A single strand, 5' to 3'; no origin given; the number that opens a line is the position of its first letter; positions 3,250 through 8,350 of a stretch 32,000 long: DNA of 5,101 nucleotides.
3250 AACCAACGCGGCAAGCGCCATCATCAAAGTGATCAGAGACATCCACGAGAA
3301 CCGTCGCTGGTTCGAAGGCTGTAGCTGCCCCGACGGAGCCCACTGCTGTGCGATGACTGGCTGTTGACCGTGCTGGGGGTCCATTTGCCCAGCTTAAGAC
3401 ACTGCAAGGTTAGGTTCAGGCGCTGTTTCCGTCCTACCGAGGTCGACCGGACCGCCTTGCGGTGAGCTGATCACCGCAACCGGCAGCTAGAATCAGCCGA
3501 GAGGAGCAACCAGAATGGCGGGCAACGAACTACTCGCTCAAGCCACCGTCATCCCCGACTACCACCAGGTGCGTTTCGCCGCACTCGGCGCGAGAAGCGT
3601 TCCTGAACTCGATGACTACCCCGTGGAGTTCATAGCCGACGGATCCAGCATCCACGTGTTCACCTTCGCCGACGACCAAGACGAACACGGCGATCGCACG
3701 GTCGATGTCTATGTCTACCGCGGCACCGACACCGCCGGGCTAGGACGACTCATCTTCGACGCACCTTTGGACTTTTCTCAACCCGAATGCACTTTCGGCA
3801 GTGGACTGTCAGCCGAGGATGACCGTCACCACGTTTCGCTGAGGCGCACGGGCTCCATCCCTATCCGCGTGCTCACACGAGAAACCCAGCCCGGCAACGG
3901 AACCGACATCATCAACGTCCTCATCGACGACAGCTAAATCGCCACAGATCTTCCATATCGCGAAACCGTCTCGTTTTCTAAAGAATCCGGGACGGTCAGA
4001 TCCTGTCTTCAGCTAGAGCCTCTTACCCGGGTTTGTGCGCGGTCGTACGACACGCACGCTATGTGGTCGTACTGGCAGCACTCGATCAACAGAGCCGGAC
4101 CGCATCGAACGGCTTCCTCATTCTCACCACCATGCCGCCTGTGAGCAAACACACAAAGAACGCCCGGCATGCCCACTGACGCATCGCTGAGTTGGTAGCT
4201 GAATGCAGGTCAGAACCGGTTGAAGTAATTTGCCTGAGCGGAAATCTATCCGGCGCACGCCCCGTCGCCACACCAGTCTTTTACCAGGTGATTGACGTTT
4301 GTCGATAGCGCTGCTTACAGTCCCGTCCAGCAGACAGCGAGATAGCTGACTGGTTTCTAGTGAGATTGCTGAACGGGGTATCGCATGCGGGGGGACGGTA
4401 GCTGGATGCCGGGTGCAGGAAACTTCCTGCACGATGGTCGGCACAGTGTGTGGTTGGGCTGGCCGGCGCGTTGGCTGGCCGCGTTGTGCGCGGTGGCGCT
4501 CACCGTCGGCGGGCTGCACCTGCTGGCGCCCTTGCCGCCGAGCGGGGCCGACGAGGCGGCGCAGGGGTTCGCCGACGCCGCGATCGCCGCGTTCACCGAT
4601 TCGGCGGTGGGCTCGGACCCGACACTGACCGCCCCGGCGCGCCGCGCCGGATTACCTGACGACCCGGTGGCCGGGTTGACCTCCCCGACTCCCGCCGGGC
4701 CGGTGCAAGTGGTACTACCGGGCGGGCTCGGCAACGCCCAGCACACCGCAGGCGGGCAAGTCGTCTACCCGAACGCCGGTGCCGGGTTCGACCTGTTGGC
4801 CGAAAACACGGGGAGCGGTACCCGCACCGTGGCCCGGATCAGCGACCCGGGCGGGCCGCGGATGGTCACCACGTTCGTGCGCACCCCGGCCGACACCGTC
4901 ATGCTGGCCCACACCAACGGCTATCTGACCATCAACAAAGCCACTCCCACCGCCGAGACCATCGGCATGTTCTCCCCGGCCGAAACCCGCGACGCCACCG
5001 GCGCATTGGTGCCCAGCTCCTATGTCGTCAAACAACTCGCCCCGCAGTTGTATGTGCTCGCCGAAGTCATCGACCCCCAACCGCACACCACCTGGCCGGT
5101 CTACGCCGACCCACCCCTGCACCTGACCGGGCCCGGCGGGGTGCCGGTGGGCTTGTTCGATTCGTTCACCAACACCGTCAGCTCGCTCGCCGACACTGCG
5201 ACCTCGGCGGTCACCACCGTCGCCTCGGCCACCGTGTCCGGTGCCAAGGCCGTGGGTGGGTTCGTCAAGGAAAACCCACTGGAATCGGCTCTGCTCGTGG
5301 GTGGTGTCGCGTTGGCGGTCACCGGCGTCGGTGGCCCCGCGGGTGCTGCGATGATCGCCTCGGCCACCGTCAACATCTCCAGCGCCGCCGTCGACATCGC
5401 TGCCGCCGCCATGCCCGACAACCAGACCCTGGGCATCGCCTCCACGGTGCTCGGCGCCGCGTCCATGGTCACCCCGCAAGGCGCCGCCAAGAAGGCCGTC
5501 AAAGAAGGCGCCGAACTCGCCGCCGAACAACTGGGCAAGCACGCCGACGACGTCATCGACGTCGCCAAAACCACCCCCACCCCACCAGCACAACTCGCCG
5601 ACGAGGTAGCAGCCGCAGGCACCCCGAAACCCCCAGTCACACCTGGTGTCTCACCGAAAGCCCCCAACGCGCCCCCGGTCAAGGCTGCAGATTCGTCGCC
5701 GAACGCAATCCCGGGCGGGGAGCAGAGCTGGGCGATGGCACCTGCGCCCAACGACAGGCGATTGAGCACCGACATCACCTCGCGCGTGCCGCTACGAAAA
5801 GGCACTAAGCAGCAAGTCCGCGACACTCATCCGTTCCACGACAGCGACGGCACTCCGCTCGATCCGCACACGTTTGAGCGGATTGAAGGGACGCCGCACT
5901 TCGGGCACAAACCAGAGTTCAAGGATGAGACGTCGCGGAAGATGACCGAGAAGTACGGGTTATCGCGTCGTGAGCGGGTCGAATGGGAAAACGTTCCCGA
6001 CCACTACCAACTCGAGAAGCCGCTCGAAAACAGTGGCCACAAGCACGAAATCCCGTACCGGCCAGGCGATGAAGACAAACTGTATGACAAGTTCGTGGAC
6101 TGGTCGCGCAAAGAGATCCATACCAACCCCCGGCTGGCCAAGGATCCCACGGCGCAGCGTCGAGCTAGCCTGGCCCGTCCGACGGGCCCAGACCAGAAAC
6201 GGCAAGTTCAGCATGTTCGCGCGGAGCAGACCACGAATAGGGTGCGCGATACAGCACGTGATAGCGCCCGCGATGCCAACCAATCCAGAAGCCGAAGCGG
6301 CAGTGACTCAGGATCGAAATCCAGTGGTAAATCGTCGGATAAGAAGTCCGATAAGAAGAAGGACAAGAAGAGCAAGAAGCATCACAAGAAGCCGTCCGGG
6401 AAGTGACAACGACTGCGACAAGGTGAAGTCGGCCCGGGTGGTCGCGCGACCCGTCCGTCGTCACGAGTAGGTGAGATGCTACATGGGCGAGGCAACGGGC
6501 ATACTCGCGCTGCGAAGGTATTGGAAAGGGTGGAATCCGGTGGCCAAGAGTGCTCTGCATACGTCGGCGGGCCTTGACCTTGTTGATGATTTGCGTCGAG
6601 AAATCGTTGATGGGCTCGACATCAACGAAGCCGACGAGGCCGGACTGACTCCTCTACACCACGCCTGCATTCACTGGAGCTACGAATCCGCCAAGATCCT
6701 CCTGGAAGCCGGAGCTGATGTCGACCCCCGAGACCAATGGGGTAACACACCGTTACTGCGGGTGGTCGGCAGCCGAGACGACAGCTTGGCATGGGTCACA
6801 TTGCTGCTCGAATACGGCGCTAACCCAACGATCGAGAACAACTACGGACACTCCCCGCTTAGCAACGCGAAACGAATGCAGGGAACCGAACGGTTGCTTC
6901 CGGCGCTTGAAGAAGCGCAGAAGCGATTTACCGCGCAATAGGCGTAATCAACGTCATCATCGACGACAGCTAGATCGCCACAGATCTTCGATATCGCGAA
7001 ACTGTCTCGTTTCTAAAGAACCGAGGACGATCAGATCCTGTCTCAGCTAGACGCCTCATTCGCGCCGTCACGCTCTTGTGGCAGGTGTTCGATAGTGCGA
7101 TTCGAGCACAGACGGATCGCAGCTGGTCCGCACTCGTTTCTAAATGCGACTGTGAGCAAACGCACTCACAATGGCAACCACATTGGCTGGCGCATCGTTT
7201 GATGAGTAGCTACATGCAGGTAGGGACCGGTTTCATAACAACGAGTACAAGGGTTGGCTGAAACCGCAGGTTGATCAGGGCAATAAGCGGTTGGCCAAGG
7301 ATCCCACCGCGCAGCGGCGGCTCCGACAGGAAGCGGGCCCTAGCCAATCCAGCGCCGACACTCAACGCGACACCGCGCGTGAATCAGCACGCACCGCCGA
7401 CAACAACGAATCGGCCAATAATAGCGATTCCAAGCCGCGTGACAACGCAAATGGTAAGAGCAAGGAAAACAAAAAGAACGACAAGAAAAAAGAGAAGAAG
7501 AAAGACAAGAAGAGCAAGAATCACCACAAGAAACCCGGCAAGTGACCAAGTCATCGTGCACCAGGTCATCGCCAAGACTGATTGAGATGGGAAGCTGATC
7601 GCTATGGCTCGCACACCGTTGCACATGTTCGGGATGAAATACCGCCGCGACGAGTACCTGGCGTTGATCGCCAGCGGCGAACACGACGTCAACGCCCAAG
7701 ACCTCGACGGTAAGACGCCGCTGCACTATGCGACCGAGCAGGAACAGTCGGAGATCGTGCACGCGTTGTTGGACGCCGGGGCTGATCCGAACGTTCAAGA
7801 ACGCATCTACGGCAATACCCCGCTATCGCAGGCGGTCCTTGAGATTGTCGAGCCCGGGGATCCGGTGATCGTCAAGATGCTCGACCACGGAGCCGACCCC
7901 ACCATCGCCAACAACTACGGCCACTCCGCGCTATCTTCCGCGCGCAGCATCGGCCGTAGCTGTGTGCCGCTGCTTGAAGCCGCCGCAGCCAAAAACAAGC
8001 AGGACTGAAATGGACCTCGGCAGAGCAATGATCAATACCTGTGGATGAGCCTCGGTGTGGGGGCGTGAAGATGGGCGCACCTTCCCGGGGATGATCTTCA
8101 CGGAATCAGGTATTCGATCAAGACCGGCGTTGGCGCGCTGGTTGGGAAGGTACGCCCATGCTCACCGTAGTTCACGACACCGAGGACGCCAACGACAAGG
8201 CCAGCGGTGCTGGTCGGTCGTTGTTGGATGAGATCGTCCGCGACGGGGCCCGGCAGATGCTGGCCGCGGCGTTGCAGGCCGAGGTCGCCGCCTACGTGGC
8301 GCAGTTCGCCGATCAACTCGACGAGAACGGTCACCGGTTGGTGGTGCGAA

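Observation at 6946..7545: Second cassette is a clean deletion derivative: leader fused directly to the toxin's 3' tail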

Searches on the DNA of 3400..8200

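Call 25: search_rna_families(source=window, start=3400, end=8200, threshold=evalue, max_evalue=1)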
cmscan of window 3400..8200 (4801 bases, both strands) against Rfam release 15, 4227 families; matches with E-value up to 1: 1.
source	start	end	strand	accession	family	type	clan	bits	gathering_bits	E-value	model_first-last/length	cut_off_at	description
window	8048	8122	-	RF02466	Ms_AS-8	Gene; sRNA;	-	77.7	48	2.2e-15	1-74/74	no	Actinobacteria sRNA Ms_AS-8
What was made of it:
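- Tried and rejected: Rfam found no RNA family in either leader (call 25).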
